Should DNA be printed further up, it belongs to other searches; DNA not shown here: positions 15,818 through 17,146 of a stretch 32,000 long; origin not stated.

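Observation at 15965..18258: Tandem secreted HAD-like paralogs: one catalytically complete, one with both motif-I aspartates lost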

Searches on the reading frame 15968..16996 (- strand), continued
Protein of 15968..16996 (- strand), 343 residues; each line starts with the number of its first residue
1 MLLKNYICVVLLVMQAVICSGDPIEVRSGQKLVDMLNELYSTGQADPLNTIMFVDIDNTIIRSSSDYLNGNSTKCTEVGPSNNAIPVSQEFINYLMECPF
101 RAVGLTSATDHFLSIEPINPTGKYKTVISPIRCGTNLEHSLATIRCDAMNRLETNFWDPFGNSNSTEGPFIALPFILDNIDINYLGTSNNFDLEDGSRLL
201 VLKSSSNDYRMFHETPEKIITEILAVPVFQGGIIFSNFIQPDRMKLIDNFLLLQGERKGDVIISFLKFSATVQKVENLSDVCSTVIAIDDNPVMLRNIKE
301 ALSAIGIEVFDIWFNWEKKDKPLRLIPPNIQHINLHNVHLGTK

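Call 35: predict_structure(alignment_id=A2)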
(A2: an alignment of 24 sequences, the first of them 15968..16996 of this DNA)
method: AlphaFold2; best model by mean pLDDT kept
length: 343 residues; sequences in the alignment: 24
mean_pLDDT: 84.3   pTM: 0.83
mean pLDDT of the five models: 84.3, 83.9, 82.4, 82.4, 81.9
residues with pLDDT >= 90: 211; 70-90: 67; 50-70: 42; < 50: 23
segments of 3 or more residues with pLDDT < 50: 322-343
pLDDT, mean of each block of 10 residues (from residue 1): 67 56 93 97 96 98 84 55 86 97 95 90 91 73 92 93 72 94 80 93 83 93 96 95 77 88 98 95 98 95 96 88 41 37 44
secondary structure, 60 per line:
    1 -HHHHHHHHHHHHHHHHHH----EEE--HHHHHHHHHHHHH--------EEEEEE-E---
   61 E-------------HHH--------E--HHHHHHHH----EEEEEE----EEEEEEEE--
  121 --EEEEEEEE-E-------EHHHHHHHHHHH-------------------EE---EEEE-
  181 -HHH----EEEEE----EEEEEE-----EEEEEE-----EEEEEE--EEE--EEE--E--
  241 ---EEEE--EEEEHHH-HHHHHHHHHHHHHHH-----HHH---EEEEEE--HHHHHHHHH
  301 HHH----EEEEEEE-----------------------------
elements in order: H2-19 E24-26 H29-41 E50-55 H89-96 E101-106 E111-118 E123-130 H141-151 E176-179 E189-193 E198-203 E209-214 E220-225 E228-230 E233-235 E244-247 E250-253 H258-272 E284-289 H292-303 E308-314
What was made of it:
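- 15965..16996 (-): par1: 343-aa exported DUF2608/HAD-like protein with all four HAD catalytic motifs intact. It is the predicted active phosphohydrolase. AlphaFold model pLDDT 84.3, pTM 0.83 (call 35).
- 16814..16840 (-): par1 motif I, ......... (D55 nucleophile, D57 acid/base, T59). It sits at the end of predicted strand 50-55 (call 35).
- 16232..16672 (-): par1 family-specific, beta-rich insert region between motifs II and III (residues about 109-255). It includes the conserved IRCDAM helix, the LPF block and the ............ block. AlphaFold secondary structure (call 35).
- On HAD superfamily: Their placement on predicted strands and helices is as expected (call 35). Model pLDDT 84.3, pTM 0.83 (call 35).
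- It shows alternating strand-helix units, with each motif at the expected strand end or helix start (call 35).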

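Call 38: fold_search(model_id=the predicted structure, library=pdb)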
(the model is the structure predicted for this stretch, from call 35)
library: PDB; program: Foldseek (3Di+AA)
matches with E <= 10: 906; with E <= 0.001: 0
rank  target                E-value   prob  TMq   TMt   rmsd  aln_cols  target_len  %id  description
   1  8yja_B                4.5e-02  0.41  0.14  0.24  11.1       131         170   13  Structure of Vibrio vulnificus MARTX cysteine protease domain lacking beta-flap (released 2024-07-10)
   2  9a5j_A                5.4e-02  0.41  0.16  0.10  15.7       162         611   12  Integrative model of DNAK-GUDB by crosslinking MS and deep learning (released 2024-09-18)
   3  2v7y                  5.7e-02  0.44  0.16  0.12  15.5       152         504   12  Crystal structure of the molecular chaperone DnaK from Geobacillus kaustophilus HTA426 in post-ATP hydrolysis state (released 2008-04-08)
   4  8i0r_A                5.7e-02  0.14  0.14  0.03  15.9       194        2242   10  The cryo-EM structure of human Bact-I complex (released 2024-07-31)
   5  6bk8_A                5.7e-02  0.09  0.13  0.03  22.1       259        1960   10  S. cerevisiae spliceosomal post-catalytic P complex (released 2018-02-21)
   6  2aut_D                7.7e-02  0.38  0.19  0.28  12.1       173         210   14  Crystal structure of Lys154Asn mutant of mature AphA of S. typhimurium (released 2006-09-05)
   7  9dtr_A                1.4e-01  0.11  0.14  0.04  15.3       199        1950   10  Structure of the yeast post-catalytic P complex spliceosome at 2.3 Angstrom resolution (released 2024-12-25)
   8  8brp_A                1.6e-01  0.12  0.23  0.25  19.1       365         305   12  Peptide Arginase OspR from the cyanobacterium Kamptonema sp. (released 2023-03-01)
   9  5gzl_A                1.6e-01  0.12  0.11  0.11  15.2       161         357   10  Cyclodeaminase_PA (released 2018-01-17)
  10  7w59_A                1.6e-01  0.11  0.14  0.03  15.2       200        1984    9  The cryo-EM structure of human pre-C*-I complex (released 2022-06-22)
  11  3ovn_A                1.8e-01  0.28  0.12  0.25  13.8       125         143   14  Fragment-based approach to the design of ligands targeting a novel site on HIV-1 integrase (released 2011-03-09)
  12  8brp_B                1.8e-01  0.10  0.22  0.24  18.7       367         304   12  Peptide Arginase OspR from the cyanobacterium Kamptonema sp. (released 2023-03-01)
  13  3vq6_A                2.1e-01  0.23  0.12  0.23  13.8       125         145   15  HIV-1 IN core domain in complex with (1-methyl-5-phenyl-1H-pyrazol-4-yl)methanol (released 2013-01-30)
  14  6cgk                  2.3e-01  0.38  0.26  0.40   9.1       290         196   10  Structure of the HAD domain of effector protein Lem4 (lpg1101) from Legionella pneumophila (inactive mutant)with phospha (released 2018-07-18)
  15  9hqv_Bg               2.3e-01  0.16  0.14  0.27  15.3       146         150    9  Cryo-EM structure of the small subunit of the mitochondrial ribosome from Toxoplasma gondii (released 2025-06-11)
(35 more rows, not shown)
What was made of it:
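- On HAD superfamily: AphA scores E 0.077 and the Lem4 HAD domain E 0.23 (call 38).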

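Call 39: search_protein_families(library=pfam, alignment_id=A2, max_evalue=10)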
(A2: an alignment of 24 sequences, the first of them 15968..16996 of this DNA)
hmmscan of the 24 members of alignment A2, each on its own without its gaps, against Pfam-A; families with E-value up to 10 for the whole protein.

A. member 1, window:15968-16996:- (343 aa): 1 family
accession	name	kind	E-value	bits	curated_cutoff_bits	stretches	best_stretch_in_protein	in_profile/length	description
PF11019.14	DUF2608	-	0.00028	20.9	22.6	2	250-335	155-229/244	Protein of unknown function (DUF2608)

B. families by the number of members that match (of 24 scanned): 11 families
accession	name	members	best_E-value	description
PF11019.14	DUF2608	20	1.2e-13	Protein of unknown function (DUF2608)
PF05868.16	Rotavirus_VP7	1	0.0072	Rotavirus major outer capsid protein VP7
PF04492.19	Phage_rep_O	1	0.04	Bacteriophage replication protein O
PF17617.7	US10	1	0.045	Viral unique short region 10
PF24945.1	DUF7759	1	0.094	Domain of unknown function (DUF7759)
PF06490.17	FleQ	1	0.11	Flagellar regulatory protein FleQ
PF11501.13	bCoV_NSP1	1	0.11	Betacoronavirus replicase NSP1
PF18350.7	SH3_17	1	0.11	Restriction endonuclease SH3 domain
PF03767.20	Acid_phosphat_B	1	0.14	HAD superfamily, subfamily IIIB (Acid phosphatase)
PF20469.4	OLD-like_TOPRIM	1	0.16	Overcoming lysogenization defect protein-like, TOPRIM domain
PF10542.14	Vitelline_membr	1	0.29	Vitelline membrane cysteine-rich region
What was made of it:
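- On Class B/C non-specific acid phosphatases (HAD-IIIB): Pfam Acid_phosphat_B hits at E 0.14 in 1 of 24 members (call 39).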

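Call 54: list_cluster_members(proteins=[P0012, P0014, P0017, P0020, P0023, P0026, P0030, P0032, P0035, P0036])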
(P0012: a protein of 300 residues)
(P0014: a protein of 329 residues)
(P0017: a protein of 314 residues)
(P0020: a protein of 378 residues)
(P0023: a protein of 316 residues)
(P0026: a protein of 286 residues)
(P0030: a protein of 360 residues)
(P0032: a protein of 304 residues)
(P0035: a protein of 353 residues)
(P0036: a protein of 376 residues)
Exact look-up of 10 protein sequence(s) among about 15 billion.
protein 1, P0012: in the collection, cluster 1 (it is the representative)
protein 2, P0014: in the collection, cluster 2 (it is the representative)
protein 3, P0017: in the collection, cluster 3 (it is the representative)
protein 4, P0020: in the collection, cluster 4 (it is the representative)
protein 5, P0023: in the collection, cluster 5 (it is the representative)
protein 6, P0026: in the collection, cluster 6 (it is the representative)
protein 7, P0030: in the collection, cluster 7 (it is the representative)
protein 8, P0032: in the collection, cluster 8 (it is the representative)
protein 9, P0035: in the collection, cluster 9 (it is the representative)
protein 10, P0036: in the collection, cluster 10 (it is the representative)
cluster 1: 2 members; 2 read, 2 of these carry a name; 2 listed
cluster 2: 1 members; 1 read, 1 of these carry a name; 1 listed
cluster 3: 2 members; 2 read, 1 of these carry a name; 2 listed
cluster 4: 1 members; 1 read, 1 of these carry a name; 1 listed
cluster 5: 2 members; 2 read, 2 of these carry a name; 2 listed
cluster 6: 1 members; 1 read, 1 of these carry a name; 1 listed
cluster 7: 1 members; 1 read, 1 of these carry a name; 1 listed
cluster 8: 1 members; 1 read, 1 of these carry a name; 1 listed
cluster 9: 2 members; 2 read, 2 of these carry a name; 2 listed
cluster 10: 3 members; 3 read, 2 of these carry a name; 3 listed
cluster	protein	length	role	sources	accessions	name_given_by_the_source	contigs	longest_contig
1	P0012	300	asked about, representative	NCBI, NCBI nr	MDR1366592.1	MAG: DUF2608 domain-containing protein [Puniceicoccales bacterium] | DUF2608 domain-containing protein [Puniceicoccales bacterium]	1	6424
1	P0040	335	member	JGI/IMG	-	hypothetical protein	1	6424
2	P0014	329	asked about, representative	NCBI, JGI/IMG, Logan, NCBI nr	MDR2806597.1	MAG: hypothetical protein LBB11_00350 [Puniceicoccales bacterium] | hypothetical protein | hypothetical protein [Puniceicoccales bacterium]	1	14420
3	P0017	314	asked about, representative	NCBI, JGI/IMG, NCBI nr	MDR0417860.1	MAG: DUF2608 domain-containing protein [Puniceicoccales bacterium] | hypothetical protein | DUF2608 domain-containing protein [Puniceicoccales bacterium]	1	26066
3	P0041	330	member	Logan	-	-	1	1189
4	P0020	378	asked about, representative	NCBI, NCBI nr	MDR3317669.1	MAG: DUF2608 domain-containing protein, partial [Puniceicoccales bacterium] | DUF2608 domain-containing protein [Puniceicoccales bacterium]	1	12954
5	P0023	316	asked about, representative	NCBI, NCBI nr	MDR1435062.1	MAG: DUF2608 domain-containing protein [Puniceicoccales bacterium] | DUF2608 domain-containing protein [Puniceicoccales bacterium]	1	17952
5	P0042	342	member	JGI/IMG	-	hypothetical protein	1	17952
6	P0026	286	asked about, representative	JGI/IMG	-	hypothetical protein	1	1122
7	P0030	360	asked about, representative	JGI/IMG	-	hypothetical protein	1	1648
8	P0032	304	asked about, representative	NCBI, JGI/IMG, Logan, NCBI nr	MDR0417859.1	MAG: DUF2608 domain-containing protein [Puniceicoccales bacterium] | hypothetical protein | DUF2608 domain-containing protein [Puniceicoccales bacterium]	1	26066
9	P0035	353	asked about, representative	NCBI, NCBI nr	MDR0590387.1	MAG: hypothetical protein LBG09_00825 [Puniceicoccales bacterium] | hypothetical protein [Puniceicoccales bacterium]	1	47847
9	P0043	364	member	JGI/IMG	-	hypothetical protein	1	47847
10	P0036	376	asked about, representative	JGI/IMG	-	hypothetical protein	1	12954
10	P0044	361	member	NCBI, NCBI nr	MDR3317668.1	MAG: DUF2608 domain-containing protein [Puniceicoccales bacterium] | DUF2608 domain-containing protein [Puniceicoccales bacterium]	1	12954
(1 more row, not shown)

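Call 70: fold_search(model_id=the predicted structure, library=viral)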
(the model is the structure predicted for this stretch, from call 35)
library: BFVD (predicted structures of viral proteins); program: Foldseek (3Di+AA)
matches with E <= 10: 902; with E <= 0.001: 3
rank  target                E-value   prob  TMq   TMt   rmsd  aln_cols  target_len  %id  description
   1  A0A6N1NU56            7.5e-07  1.00  0.40  0.56   9.0       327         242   11  Uncharacterized protein [Tupanvirus soda lake]
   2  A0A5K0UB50            2.6e-06  1.00  0.39  0.42   7.5       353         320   12  Putative secreted protein [Yasminevirus sp. GU-2018]
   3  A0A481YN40            4.9e-04  1.00  0.34  0.50   8.7       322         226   11  Uncharacterized protein [Pithovirus LCDPAC01]
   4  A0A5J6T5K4            1.3e-03  1.00  0.32  0.54  11.8       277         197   12  Acid phosphatase [Aeromonas phage vB_AhyS-A18P4]
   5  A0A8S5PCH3            1.7e-02  0.99  0.13  0.53   5.7        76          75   16  Uncharacterized protein [Siphoviridae sp. ctmpG14]
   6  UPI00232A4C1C         2.3e-02  0.28  0.17  0.20  17.4       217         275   12  (no name look-up for this kind of identifier)
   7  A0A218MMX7            3.1e-02  0.85  0.28  0.10  12.4       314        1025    9  Uncharacterized protein [uncultured virus]
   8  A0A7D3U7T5            6.4e-02  0.63  0.28  0.46  11.0       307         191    7  (no name in the UniProt tables at hand)
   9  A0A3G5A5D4            6.8e-02  0.72  0.29  0.46   8.7       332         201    8  Uncharacterized protein [Hyperionvirus sp.]
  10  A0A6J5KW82            9.1e-02  0.12  0.16  0.14  18.8       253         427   10  Uncharacterized protein [uncultured Caudovirales phage]
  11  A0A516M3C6            9.1e-02  0.03  0.11  0.09  23.2       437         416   10  (no name in the UniProt tables at hand)
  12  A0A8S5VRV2            9.7e-02  0.12  0.18  0.07  14.9       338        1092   12  (no name in the UniProt tables at hand)
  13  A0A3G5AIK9            1.4e-01  0.09  0.17  0.08  17.6       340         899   10  ATP-dependent RecD-like DNA helicase [Solumvirus sp.]
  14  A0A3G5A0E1            1.5e-01  0.63  0.32  0.31  14.1       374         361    9  Uncharacterized protein [Harvfovirus sp.]
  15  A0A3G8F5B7            1.6e-01  0.33  0.11  0.28  11.6       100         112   11  Uncharacterized protein [Pseudomonas phage vB_PaeM_LCK69]
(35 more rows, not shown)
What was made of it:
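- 15965..16996 (-): Foldseek results (calls 38, 70).
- On HAD superfamily: BFVD: 'Acid phosphatase' of an Aeromonas phage, E 1.3e-3, probability 1.00, target-normalised TM 0.54 (call 70).
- Foldseek against BFVD: phage acid phosphatase E 1.3e-3, target-normalised TM 0.54; Tupanvirus, Yasminevirus and Pithovirus proteins at E 7.5e-7 to 4.9e-4 (call 70).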

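Call 74: list_cluster_members(proteins=[P0015, P0016, P0019, P0022, P0024, P0025, P0027, P0033, P0037, P0029])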
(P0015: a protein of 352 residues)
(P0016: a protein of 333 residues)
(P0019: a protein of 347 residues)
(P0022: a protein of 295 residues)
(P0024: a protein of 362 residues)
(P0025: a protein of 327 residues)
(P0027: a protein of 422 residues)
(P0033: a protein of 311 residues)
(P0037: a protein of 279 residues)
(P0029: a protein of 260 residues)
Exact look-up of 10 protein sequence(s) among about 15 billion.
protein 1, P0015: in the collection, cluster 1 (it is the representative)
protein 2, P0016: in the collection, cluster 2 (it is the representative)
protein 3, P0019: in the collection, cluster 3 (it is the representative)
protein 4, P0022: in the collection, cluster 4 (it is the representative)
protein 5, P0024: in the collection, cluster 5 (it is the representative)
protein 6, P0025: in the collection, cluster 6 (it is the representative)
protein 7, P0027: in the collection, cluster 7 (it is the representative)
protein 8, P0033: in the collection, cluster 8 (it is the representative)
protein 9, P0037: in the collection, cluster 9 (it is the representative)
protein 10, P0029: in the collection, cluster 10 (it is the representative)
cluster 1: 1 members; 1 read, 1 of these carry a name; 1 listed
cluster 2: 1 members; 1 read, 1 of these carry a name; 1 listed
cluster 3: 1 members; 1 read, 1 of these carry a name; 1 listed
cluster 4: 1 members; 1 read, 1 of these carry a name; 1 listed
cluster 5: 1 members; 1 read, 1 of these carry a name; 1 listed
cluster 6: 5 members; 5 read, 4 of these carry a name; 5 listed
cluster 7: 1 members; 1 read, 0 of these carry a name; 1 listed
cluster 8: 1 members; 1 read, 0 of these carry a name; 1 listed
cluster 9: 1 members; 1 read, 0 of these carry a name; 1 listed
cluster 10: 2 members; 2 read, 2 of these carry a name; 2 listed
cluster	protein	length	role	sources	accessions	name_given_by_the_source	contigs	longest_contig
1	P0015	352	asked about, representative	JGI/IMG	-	hypothetical protein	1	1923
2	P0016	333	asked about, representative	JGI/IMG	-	hypothetical protein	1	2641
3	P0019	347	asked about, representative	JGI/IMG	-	hypothetical protein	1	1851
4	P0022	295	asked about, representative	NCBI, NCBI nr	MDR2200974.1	MAG: hypothetical protein LBN94_02610, partial [Puniceicoccales bacterium] | hypothetical protein [Puniceicoccales bacterium]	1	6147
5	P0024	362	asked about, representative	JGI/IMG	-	hypothetical protein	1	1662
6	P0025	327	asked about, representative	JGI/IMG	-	hypothetical protein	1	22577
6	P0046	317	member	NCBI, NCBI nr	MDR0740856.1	MAG: DUF2608 domain-containing protein [Puniceicoccales bacterium] | DUF2608 domain-containing protein [Puniceicoccales bacterium]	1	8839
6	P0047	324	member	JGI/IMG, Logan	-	hypothetical protein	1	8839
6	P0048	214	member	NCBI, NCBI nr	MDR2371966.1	MAG: DUF2608 domain-containing protein [Puniceicoccales bacterium] | DUF2608 domain-containing protein [Puniceicoccales bacterium]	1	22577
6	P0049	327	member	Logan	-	-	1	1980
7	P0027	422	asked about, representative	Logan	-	-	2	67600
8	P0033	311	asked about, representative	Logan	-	-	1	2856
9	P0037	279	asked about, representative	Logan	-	-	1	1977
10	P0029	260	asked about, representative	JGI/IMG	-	hypothetical protein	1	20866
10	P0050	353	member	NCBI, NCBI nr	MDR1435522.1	MAG: DUF2608 domain-containing protein [Puniceicoccales bacterium] | DUF2608 domain-containing protein [Puniceicoccales bacterium]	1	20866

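Call 77: find_related_loci(query=A1, collection=metagenome_contigs, flank=4000)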
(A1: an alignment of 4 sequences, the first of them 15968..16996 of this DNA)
Query A1 (343 aa) in metagenome_contigs; peptide patterns used: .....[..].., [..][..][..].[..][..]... (x = any residue, [..] = any of these).
600 stretches matched a pattern, but none encodes a relative of the query by tblastn (E <= 1e-3).

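Call 80: search_protein_families(library=pfam, proteins=[P0006, P0009, P0016, P0011, P0002, P0005, P0013, P0010, P0037], max_evalue=0.1)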
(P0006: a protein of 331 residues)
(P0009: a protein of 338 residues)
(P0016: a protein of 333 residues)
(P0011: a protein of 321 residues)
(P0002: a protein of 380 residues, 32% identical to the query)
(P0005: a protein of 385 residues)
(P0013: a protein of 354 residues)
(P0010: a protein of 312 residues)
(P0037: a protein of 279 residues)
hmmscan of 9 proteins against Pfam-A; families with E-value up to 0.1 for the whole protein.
P0006 (331 aa): 2 families
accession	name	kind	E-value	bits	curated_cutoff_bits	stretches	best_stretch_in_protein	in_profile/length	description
PF11019.14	DUF2608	-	1.5e-10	41.4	22.6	1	245-317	149-211/244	Protein of unknown function (DUF2608)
PF24945.1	DUF7759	-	0.094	12.9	27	0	78-123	45-88/109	Domain of unknown function (DUF7759)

P0009 (338 aa): 1 family
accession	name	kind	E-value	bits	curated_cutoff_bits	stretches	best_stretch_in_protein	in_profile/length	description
PF11019.14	DUF2608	-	5.2e-10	39.7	22.6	1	256-327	149-211/244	Protein of unknown function (DUF2608)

P0016 (333 aa): 2 families
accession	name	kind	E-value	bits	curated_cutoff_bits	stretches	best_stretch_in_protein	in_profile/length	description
PF11019.14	DUF2608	-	0.00019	21.4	22.6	1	244-328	142-214/244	Protein of unknown function (DUF2608)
PF17617.7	US10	-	0.045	14.3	27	1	224-280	79-138/161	Viral unique short region 10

P0011 (321 aa): 2 families
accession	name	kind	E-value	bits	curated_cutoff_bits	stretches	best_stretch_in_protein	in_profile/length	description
PF11019.14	DUF2608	-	1.2e-13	51.5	22.6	3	264-316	160-208/244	Protein of unknown function (DUF2608)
PF04492.19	Phage_rep_O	-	0.04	14.9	28.7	0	22-53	51-82/95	Bacteriophage replication protein O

P0002 (380 aa): 0 families

P0005 (385 aa): 1 family
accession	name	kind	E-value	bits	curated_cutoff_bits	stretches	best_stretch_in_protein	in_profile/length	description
PF11019.14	DUF2608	-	1.4e-07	31.7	22.6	1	253-315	155-218/244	Protein of unknown function (DUF2608)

P0013 (354 aa): 1 family
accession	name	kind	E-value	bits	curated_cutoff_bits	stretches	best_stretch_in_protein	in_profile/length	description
PF11019.14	DUF2608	-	1.2e-07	31.9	22.6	1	259-331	150-214/244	Protein of unknown function (DUF2608)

P0010 (312 aa): 0 families

P0037 (279 aa): 4 families
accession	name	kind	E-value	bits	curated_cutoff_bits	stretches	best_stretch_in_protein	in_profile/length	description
PF11019.14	DUF2608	-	1.7e-32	113.3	22.6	1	26-263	3-242/244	Protein of unknown function (DUF2608)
PF13419.12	HAD_2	-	0.00045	20.8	23.8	1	44-212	1-166/178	Haloacid dehalogenase-like hydrolase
PF00702.32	Hydrolase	-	0.018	15.9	26.4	0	44-208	4-181/191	haloacid dehalogenase-like hydrolase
PF16416.11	GUN4_N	-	0.031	14.6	24.3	0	62-84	37-59/83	ARM-like repeat domain, GUN4-N terminal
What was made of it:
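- On HAD superfamily: P0037 hits Pfam HAD_2 at E 4.5e-4, 20.8 bits against a cut-off of 23.8, over positions 1-166 of 178 (call 80).
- On Pfam DUF2608 (PF11019): The threshold is met by most relatives, for example P0011 at 51.5 bits and P0006 at 41.4 bits (call 80).
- Closest known: Pfam DUF2608. Different: Most members match only the C-terminal third of the model, positions about 142-218 of 244 (call 80).
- P0037 also hits Pfam HAD_2 (4.5e-4) and Hydrolase (0.018) (call 80).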
